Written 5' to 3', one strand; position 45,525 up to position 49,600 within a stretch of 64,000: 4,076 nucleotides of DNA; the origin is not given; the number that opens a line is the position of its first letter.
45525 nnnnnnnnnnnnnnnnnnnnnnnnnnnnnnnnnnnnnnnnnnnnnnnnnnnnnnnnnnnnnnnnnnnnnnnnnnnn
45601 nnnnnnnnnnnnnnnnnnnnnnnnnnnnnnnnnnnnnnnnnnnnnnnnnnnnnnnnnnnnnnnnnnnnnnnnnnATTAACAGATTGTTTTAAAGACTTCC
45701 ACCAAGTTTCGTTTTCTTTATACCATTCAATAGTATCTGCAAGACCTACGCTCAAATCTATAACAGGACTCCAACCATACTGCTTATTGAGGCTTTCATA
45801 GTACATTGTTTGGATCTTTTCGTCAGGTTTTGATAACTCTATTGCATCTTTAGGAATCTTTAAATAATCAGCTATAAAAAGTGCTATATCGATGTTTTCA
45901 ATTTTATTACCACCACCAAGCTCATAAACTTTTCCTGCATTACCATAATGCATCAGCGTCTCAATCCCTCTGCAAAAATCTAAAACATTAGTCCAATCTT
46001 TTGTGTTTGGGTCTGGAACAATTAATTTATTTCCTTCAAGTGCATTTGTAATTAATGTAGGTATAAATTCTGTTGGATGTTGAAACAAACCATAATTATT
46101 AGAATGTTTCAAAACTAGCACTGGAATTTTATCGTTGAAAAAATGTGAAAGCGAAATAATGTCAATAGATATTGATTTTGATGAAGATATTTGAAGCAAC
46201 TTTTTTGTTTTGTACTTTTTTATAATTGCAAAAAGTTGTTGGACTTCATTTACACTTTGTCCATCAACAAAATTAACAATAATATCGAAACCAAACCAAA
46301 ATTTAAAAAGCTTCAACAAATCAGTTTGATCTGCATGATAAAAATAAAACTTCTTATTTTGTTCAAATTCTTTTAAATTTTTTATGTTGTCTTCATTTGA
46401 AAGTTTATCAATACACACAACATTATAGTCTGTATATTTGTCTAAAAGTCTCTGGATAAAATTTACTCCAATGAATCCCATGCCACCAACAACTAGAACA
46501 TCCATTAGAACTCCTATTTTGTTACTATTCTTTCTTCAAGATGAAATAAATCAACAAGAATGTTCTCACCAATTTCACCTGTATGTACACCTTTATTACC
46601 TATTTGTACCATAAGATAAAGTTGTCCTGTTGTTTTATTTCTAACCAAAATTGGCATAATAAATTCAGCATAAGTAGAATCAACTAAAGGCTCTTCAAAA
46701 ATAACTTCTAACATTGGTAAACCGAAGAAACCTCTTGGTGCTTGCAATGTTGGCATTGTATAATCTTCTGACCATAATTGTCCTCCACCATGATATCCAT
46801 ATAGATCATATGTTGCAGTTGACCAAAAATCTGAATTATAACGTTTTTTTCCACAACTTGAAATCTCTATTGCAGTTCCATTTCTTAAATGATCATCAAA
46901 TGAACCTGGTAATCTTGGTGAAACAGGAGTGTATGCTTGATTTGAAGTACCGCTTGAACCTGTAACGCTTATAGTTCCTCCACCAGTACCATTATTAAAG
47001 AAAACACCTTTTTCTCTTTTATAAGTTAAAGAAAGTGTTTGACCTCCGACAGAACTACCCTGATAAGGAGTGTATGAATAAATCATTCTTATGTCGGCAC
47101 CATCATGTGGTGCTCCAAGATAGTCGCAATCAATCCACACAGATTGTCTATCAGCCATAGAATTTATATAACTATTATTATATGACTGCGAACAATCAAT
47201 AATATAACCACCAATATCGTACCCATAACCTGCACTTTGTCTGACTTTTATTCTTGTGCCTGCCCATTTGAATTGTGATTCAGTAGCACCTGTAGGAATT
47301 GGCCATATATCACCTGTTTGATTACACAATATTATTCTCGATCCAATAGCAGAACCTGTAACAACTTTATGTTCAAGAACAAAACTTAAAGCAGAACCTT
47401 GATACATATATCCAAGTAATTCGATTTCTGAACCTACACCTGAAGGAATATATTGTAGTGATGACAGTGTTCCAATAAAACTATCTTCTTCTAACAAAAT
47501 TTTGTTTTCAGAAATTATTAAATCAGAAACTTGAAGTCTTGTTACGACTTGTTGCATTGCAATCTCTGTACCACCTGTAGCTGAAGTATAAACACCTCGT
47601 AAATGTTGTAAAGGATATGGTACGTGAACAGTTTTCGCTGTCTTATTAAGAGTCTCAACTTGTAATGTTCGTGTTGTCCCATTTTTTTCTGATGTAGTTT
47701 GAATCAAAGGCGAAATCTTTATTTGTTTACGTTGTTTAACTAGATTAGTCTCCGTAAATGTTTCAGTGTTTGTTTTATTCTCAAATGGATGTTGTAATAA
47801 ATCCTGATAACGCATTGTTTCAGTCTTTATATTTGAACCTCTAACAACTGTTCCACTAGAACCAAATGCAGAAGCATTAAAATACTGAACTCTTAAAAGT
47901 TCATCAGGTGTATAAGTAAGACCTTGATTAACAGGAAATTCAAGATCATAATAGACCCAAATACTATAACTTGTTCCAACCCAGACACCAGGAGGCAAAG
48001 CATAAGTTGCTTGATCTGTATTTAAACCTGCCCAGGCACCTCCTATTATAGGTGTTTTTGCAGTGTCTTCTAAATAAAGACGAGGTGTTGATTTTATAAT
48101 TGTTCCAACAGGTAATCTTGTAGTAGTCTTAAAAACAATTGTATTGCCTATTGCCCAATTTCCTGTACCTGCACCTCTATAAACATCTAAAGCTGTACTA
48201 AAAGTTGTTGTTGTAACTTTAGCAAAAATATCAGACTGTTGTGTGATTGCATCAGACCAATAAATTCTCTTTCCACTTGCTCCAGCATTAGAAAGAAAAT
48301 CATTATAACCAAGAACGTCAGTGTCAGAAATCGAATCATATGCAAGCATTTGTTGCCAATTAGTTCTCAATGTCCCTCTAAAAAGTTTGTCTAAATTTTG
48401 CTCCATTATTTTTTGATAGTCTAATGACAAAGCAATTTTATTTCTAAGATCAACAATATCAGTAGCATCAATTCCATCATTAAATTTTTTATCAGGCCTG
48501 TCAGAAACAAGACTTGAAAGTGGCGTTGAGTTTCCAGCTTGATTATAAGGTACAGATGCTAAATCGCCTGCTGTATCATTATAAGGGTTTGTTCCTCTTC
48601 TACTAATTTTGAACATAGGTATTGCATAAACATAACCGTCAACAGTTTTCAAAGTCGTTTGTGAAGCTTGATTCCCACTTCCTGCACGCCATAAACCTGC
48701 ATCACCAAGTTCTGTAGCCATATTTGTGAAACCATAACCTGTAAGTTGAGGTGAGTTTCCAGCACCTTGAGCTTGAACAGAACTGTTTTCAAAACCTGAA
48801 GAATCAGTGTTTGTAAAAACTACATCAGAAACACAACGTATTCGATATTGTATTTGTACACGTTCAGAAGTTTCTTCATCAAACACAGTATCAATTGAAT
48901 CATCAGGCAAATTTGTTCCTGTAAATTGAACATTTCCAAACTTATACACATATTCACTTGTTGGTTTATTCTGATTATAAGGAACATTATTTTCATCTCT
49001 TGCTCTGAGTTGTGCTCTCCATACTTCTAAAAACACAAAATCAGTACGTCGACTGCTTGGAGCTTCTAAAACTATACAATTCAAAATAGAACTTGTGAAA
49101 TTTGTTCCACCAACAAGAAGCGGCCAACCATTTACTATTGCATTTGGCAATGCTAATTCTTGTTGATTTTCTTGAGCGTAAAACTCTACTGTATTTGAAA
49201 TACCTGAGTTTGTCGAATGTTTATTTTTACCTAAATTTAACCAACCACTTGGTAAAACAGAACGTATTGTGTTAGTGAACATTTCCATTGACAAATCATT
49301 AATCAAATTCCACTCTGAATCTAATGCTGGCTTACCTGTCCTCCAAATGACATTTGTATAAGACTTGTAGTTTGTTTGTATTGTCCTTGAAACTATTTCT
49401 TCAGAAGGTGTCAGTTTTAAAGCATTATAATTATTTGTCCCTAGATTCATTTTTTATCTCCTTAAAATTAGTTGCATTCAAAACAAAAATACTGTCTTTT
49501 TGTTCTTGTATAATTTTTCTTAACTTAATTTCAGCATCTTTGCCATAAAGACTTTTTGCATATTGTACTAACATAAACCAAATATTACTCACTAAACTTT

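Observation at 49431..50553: Sole plus-strand gene: HEXXH metallopeptidase divergent from an HTH gene, inserted inside the tail-fibre cluster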

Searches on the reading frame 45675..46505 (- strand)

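Call 7: search_protein_families(library=pfam, proteins=[window:45675-46505:-], max_evalue=1)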
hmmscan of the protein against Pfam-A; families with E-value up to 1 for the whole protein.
window:45675-46505:- (277 aa): 6 families
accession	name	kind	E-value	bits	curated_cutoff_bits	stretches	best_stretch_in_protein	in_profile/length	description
PF01370.27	Epimerase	-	1.9e-16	60.6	20.9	2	3-85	1-79/240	NAD dependent epimerase/dehydratase family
PF16363.11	GDP_Man_Dehyd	-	1.3e-14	54.9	27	2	4-66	1-67/332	GDP-mannose 4,6 dehydratase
PF01073.25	3Beta_HSD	-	0.00034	20.2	22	1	4-79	1-73/280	3-beta hydroxysteroid dehydrogenase/isomerase family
PF01902.24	Diphthami_syn_2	-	0.033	14.2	23.2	1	43-102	28-88/219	Diphthamide synthase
PF03435.24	Sacchrp_dh_NADP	-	0.14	12.9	25.1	1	3-80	1-76/129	Saccharopine dehydrogenase NADP binding domain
PF07993.18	NAD_binding_4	-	0.26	10.8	20.1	1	6-42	2-39/258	Male sterility protein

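Call 8: search_protein_families(library=phrogs, proteins=[window:45675-46505:-], max_evalue=1)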
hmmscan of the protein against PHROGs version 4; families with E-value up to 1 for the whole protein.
window:45675-46505:- (277 aa): 1 family
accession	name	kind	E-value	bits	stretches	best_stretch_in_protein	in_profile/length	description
phrog_540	-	DNA, RNA and nucleotide metabolism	3.2e-29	102.8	2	126-271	449-603/715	nucleotide-sugar epimerase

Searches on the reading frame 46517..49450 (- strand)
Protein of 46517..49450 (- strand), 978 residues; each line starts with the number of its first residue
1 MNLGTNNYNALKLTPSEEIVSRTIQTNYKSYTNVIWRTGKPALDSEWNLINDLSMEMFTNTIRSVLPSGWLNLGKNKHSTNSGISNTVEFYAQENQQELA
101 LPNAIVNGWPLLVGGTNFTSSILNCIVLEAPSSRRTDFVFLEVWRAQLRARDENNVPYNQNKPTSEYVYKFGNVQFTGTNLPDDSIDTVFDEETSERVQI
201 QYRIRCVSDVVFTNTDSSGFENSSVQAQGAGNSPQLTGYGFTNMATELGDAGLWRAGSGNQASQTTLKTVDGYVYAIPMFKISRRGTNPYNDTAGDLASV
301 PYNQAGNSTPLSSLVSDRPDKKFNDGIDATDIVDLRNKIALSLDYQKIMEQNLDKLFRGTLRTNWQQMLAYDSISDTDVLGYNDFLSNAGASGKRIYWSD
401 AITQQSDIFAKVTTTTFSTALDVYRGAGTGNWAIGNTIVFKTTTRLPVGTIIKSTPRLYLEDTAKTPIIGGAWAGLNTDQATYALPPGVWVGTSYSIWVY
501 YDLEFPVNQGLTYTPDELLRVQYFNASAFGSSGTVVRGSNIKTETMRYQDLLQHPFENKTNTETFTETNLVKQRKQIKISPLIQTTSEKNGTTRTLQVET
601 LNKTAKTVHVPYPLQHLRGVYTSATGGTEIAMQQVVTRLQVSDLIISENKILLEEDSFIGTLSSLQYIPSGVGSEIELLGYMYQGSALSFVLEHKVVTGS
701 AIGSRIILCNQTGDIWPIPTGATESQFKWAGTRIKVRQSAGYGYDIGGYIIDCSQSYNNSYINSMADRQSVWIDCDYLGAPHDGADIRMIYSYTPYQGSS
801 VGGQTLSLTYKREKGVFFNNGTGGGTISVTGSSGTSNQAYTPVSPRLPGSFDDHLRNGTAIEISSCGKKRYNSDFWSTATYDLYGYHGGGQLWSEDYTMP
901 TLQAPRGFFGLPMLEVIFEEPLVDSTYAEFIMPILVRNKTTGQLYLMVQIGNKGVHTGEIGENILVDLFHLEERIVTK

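Call 7: search_protein_families(library=pfam, proteins=[window:46517-49450:-], max_evalue=1)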
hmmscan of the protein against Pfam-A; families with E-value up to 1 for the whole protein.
window:46517-49450:- (978 aa): 0 families

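Call 8: search_protein_families(library=phrogs, proteins=[window:46517-49450:-], max_evalue=1)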
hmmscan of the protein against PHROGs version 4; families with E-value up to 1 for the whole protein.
window:46517-49450:- (978 aa): 1 family
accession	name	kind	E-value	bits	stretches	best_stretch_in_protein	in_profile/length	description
phrog_28339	-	unknown function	0.28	12.3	0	644-690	47-93/105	-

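Call 60: search_dna_similar(query=window:46517-49450:-, collection=phages, mode=protein, max_evalue=0.001, max_rows=12)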
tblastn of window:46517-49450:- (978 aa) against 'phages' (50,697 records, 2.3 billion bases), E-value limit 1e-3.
Records with a match: 4; places in all: 7; records where one place covers at least 80% of the query: 0.
Best place of each record, by identity: <60% 4.
By first word of the organism name: Bacillus 2; uncultured 1; Tunturiibacter 1.
By host as written in the record: Bacillus megaterium str. ATCC 43725 2; - 1; Tunturiibacter psychrotolerans X4BP1 1.
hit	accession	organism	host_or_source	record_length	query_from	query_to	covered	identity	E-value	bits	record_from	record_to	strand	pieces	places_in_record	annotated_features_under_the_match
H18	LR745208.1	uncultured phage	metagenomic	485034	20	519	50%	29.0%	3e-24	180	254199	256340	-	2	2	record has no annotation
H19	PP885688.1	Tunturiibacter phage Tunturi_5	Tunturiibacter psychrotolerans X4BP1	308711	21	364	35%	29.0%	2e-20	104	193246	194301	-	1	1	tail fiber protein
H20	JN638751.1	Bacillus phage G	Bacillus megaterium str. ATCC 43725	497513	26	389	37%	25.7%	6e-19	99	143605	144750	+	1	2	211: gp211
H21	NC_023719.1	Bacillus phage G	Bacillus megaterium str. ATCC 43725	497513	26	389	37%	25.7%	6e-19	99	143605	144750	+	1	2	211: gp211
